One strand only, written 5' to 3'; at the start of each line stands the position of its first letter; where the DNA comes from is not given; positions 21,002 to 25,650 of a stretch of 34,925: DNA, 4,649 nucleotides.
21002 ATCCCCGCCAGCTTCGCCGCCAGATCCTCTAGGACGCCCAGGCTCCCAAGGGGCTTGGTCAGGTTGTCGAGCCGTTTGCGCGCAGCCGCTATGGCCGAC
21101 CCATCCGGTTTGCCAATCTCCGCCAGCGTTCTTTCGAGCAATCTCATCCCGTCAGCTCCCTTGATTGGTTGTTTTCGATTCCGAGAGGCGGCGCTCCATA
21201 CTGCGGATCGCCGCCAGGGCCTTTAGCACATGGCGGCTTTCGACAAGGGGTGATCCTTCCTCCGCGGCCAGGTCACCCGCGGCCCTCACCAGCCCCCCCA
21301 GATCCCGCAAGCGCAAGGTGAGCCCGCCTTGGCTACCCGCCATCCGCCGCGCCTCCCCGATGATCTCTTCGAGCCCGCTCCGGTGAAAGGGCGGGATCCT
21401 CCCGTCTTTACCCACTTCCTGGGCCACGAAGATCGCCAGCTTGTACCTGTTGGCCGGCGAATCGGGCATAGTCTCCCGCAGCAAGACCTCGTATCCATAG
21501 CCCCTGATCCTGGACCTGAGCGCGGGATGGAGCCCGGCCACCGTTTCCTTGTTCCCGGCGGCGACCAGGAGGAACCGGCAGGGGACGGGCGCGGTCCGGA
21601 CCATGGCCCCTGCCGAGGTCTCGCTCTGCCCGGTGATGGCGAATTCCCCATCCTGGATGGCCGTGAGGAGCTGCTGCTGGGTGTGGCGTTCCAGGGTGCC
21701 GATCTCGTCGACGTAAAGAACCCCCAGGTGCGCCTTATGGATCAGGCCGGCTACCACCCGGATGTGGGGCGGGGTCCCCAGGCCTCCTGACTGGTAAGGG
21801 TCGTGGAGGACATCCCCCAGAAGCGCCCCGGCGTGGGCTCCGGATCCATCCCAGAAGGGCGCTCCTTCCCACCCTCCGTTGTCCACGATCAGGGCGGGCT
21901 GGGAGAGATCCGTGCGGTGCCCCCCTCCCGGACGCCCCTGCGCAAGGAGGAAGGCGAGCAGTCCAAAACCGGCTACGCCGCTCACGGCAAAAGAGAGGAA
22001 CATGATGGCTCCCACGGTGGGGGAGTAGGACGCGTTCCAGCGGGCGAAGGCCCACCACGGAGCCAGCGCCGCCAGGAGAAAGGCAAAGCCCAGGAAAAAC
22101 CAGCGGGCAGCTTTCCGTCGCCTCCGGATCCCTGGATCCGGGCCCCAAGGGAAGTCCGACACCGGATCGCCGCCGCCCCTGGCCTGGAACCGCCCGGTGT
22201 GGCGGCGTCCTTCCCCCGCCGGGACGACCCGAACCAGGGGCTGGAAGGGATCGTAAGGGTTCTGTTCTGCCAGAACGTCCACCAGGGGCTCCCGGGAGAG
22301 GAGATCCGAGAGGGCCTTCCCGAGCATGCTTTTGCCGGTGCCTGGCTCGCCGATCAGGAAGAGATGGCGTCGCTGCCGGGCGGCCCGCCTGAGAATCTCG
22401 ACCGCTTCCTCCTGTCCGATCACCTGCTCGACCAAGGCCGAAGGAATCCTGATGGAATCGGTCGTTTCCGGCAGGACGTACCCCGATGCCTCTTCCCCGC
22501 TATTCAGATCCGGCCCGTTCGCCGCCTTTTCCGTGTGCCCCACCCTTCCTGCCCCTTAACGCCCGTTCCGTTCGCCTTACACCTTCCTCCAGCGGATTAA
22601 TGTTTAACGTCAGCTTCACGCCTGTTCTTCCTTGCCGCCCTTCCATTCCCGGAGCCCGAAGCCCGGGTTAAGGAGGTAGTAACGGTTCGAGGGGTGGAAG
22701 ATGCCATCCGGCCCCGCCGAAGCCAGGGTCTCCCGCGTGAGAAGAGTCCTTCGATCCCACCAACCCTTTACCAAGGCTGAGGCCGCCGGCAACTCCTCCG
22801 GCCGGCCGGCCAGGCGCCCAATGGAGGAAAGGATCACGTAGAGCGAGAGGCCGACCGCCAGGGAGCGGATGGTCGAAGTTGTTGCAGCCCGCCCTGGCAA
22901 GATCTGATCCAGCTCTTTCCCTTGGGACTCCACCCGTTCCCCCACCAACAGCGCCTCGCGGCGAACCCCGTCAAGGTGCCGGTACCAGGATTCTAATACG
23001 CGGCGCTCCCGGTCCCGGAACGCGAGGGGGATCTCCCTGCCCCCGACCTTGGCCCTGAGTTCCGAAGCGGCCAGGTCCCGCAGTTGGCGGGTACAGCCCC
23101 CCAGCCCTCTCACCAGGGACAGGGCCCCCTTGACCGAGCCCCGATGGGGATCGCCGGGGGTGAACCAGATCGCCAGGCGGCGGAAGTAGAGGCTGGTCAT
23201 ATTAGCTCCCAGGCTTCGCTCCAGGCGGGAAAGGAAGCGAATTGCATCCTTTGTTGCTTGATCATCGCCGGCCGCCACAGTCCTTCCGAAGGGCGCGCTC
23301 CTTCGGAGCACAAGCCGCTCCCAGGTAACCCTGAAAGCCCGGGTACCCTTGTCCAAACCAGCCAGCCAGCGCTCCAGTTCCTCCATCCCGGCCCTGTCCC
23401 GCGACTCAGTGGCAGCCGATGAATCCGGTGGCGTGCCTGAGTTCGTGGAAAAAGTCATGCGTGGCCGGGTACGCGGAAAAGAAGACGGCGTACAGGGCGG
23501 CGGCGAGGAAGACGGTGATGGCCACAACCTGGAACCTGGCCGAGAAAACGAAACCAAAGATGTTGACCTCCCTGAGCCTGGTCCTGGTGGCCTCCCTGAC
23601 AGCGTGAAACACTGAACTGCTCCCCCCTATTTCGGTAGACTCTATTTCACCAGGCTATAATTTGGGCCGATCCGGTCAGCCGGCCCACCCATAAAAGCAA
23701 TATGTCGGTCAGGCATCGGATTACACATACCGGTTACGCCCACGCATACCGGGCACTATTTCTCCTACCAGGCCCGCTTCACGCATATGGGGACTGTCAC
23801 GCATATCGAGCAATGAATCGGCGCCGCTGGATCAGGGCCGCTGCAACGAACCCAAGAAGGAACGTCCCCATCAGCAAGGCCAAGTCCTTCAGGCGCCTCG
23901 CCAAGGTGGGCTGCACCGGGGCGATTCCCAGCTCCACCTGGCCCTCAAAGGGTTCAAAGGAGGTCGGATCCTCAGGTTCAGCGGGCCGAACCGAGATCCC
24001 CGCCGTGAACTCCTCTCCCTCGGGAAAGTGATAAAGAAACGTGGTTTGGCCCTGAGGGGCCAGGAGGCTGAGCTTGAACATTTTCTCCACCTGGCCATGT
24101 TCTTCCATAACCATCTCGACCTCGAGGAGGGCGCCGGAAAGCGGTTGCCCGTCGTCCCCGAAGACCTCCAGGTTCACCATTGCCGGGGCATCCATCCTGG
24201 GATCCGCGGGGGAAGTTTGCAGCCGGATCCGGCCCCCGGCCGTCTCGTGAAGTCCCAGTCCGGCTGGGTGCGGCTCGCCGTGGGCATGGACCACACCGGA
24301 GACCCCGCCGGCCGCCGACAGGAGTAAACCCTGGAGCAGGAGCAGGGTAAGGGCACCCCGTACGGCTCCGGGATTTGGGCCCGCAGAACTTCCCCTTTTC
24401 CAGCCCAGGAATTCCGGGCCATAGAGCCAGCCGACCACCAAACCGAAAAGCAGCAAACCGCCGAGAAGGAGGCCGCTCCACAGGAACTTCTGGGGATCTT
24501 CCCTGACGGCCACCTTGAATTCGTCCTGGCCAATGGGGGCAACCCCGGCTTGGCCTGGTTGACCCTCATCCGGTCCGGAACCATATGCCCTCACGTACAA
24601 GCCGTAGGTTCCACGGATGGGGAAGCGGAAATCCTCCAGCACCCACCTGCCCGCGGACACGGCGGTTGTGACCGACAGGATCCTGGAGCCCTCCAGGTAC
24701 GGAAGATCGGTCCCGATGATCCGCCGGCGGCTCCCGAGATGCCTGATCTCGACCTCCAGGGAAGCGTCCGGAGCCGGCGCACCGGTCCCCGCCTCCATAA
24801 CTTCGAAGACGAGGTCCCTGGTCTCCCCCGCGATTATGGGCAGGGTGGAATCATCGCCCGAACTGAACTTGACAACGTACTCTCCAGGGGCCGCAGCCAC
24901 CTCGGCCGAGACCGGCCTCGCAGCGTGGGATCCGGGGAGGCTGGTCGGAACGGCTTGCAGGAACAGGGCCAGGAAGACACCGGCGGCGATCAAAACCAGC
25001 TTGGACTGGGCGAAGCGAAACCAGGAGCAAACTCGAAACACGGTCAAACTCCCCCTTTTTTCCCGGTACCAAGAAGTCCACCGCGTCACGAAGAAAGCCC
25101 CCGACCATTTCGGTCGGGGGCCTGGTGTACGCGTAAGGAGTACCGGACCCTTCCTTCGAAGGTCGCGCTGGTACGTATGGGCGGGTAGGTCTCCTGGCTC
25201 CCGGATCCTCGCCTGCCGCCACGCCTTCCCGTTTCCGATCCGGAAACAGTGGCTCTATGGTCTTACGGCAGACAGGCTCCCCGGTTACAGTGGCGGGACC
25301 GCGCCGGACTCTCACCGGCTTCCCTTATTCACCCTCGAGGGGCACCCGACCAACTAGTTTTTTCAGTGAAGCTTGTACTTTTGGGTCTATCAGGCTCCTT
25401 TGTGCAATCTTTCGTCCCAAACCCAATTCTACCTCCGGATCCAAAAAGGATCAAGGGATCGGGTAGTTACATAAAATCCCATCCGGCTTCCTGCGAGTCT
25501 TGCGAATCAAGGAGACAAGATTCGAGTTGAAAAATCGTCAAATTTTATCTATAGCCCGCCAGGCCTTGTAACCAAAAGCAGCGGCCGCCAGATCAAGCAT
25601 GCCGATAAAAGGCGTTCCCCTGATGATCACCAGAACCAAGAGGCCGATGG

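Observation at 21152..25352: Riboswitch-proximal four-gene module (4-TM His-motif protein, CbtB, orphan ORF, protease-less LonB ATPase): candidate undescribed cobalt acquisition or handling system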

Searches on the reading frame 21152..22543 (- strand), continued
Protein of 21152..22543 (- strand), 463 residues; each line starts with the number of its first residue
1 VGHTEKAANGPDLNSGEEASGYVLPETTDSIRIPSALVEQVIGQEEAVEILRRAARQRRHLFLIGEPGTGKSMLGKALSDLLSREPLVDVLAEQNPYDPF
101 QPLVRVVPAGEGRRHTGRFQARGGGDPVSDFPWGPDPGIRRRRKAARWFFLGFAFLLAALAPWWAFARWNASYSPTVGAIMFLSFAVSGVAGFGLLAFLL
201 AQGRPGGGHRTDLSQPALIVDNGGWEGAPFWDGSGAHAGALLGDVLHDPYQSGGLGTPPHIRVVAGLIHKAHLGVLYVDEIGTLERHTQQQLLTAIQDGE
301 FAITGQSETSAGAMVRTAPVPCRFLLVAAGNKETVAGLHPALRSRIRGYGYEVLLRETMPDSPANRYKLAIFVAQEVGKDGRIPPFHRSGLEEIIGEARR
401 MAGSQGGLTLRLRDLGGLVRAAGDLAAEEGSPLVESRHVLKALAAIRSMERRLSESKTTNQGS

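Call 14: search_solved_structures(query=window:21152-22543:-, max_evalue=1e-10, show_alignments=1)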
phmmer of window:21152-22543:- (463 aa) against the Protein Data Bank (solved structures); distinct sequences matched with E-value up to 1e-10: 2.
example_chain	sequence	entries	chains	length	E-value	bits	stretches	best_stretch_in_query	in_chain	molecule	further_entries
3k1j_A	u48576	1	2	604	1.3e-121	410.1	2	214-455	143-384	ATP-dependent protease Lon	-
4zpx_A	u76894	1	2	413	2.4e-121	409.3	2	180-443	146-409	ATP-dependent protease Lon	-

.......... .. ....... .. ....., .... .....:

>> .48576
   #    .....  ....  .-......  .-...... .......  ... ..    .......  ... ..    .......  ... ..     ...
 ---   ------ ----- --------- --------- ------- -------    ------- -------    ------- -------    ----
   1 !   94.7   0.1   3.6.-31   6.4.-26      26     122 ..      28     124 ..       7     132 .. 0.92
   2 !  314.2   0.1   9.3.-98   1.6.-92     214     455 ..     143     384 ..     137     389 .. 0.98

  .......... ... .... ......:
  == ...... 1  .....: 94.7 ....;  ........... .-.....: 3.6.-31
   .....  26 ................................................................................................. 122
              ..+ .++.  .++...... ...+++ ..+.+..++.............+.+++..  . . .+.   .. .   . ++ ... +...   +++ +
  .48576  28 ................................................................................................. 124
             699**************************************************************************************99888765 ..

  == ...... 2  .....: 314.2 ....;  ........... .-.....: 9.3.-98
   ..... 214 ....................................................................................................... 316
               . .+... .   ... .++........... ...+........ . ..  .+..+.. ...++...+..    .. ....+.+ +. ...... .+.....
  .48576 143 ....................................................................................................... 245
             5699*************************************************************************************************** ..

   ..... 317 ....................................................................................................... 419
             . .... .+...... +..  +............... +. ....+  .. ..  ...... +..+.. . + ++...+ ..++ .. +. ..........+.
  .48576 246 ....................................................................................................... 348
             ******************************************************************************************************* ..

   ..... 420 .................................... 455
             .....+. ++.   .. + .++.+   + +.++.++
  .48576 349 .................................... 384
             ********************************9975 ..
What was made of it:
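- On LonB protease (TIGR00764): 3K1J E 1e-121 (call 14).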

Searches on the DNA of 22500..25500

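Call 82: search_rna_families(source=window, start=22500, end=25500, threshold=evalue, max_evalue=1)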
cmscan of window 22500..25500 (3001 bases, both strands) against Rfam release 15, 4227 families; matches with E-value up to 1: 2.
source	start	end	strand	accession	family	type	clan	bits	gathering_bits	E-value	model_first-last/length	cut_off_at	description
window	25167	25364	-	RF00174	Cobalamin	Cis-reg; riboswitch;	CL00101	108.6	31.5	1.4e-27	1-189/189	no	Cobalamin riboswitch aptamer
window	23509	23542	+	RF00189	SNORD95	Gene; snRNA; snoRNA; CD-box;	-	19.4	55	0.6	1-68/68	no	Small nucleolar RNA SNORD95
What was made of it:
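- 25167..25364 (-): Cobalamin riboswitch aptamer (RF00174). Call 82 found no other RNA family in 22500-25500.
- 23722..23810 (.): Four copies of a 13-nt motif (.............-like) in and next to the P1-cbtB spacer; function unknown. No Rfam match in this stretch (call 82).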

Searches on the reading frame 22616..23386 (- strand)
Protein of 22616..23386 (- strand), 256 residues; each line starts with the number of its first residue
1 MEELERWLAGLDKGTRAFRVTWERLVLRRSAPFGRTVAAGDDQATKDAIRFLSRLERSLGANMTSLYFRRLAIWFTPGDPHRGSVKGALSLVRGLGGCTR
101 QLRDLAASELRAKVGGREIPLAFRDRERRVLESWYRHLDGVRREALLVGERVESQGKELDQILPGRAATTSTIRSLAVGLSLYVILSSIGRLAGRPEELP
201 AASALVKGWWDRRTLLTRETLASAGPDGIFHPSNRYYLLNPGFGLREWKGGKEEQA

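Call 3: search_protein_families(library=pfam, proteins=[window:22616-23386:-], max_evalue=1)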
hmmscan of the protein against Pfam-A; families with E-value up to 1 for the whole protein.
window:22616-23386:- (256 aa): 0 families

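Call 4: search_protein_families(library=ncbifam, proteins=[window:22616-23386:-], max_evalue=1)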
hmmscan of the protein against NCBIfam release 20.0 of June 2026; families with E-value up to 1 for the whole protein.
window:22616-23386:- (256 aa): 1 family
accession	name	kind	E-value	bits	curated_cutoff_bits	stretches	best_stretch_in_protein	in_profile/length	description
NF011014.0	PRK14442.1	equivalog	0.0083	16.5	98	1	109-163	5-62/91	acylphosphatase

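Call 16: search_solved_structures(query=window:22616-23386:-, max_evalue=10)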
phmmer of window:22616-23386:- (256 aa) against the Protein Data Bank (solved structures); distinct sequences matched with E-value up to 10: 3.
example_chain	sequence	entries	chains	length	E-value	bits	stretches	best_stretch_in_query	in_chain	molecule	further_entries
1z94_A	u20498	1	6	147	0.27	13.8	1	131-189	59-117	conserved hypothetical protein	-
2xcm_A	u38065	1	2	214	0.62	12.6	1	134-194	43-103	CYTOSOLIC HEAT SHOCK PROTEIN 90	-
2jki_A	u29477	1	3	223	0.66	12.5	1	134-194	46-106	CYTOSOLIC HEAT SHOCK PROTEIN 90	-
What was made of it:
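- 22616..23386 (-): P3, 256 aa: lineage-specific ORF of unknown fold, at the position held by a HEAT-repeat domain in other loci. No Pfam, NCBIfam or PDB match: calls 3, 4, 16.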

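Call 72: predict_structure(protein=window:22616-23386:-)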
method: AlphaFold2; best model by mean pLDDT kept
length: 256 residues; sequences in the alignment: 1
mean_pLDDT: 45.1   pTM: 0.44
mean pLDDT of the five models: 45.1, 44.9, 41.8, 39.1, 36.4
residues with pLDDT >= 90: 0; 70-90: 1; 50-70: 90; < 50: 165
segments of 3 or more residues with pLDDT < 50: 1-85, 112-114, 187-256
pLDDT, mean of each block of 10 residues (from residue 1): 36 34 32 33 40 40 43 38 48 62 62 51 58 61 58 55 50 51 50 42 41 35 34 35 39 42
secondary structure, 60 per line:
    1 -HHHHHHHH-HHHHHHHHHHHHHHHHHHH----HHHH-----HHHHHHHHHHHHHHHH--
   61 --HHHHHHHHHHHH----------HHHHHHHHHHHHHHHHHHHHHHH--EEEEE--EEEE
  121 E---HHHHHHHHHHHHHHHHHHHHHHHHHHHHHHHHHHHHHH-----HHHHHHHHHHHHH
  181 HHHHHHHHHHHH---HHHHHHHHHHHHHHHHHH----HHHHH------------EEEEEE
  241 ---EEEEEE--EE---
elements in order: H2-9 H11-29 H34-37 H43-58 H63-74 H85-107 E110-114 E117-121 H125-162 H168-192 H196-213 H218-222 E235-240 E244-249
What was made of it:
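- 22616..23386 (-): AF2 single-sequence model is unreliable (pLDDT 45) and mostly helical: call 72.
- On HEAT-repeat N-terminal domain of the cbtB-linked LonAAA (PF13646), considered for P3: The AF2 model of P3 is unreliable, at pLDDT 45 (call 72).
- Tried and rejected: The single-sequence AF2 model is unreliable (call 72), so I ran no fold search on it.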

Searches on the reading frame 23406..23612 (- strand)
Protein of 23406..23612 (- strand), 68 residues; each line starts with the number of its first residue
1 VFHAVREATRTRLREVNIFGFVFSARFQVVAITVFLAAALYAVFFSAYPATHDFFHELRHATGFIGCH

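Call 3: search_protein_families(library=pfam, proteins=[window:23406-23612:-], max_evalue=1)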
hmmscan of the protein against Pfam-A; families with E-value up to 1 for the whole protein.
window:23406-23612:- (68 aa): 1 family
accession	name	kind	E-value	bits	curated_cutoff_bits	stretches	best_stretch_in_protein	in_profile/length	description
PF09489.15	CbtB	-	1.6e-05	25.4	27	1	25-68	9-51/51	Probable cobalt transporter subunit (CbtB)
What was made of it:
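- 23406..23612 (-): CbtB-like protein, 68 aa: positively charged N-terminus, one membrane helix, C-terminal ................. motif predicted to face outward. PF09489 E 1.6e-5, 25.4 bits against a gathering score of 27 (call 3).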

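Call 4: search_protein_families(library=ncbifam, proteins=[window:23406-23612:-], max_evalue=1)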
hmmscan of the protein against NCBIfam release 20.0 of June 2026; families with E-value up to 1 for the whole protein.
window:23406-23612:- (68 aa): 2 families
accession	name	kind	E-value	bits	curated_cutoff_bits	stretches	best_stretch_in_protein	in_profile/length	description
TIGR02459.1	CbtB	hypoth_equivalog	0.0012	19.3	64.4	1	25-68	17-60/60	cobalt transporter subunit CbtB (proposed)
NF007981.1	PRK10708.1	equivalog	0.11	12.2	93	1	29-63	21-55/62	protein DsrB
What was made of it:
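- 23406..23612 (-): TIGR02459 E 1.2e-3 (call 4).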
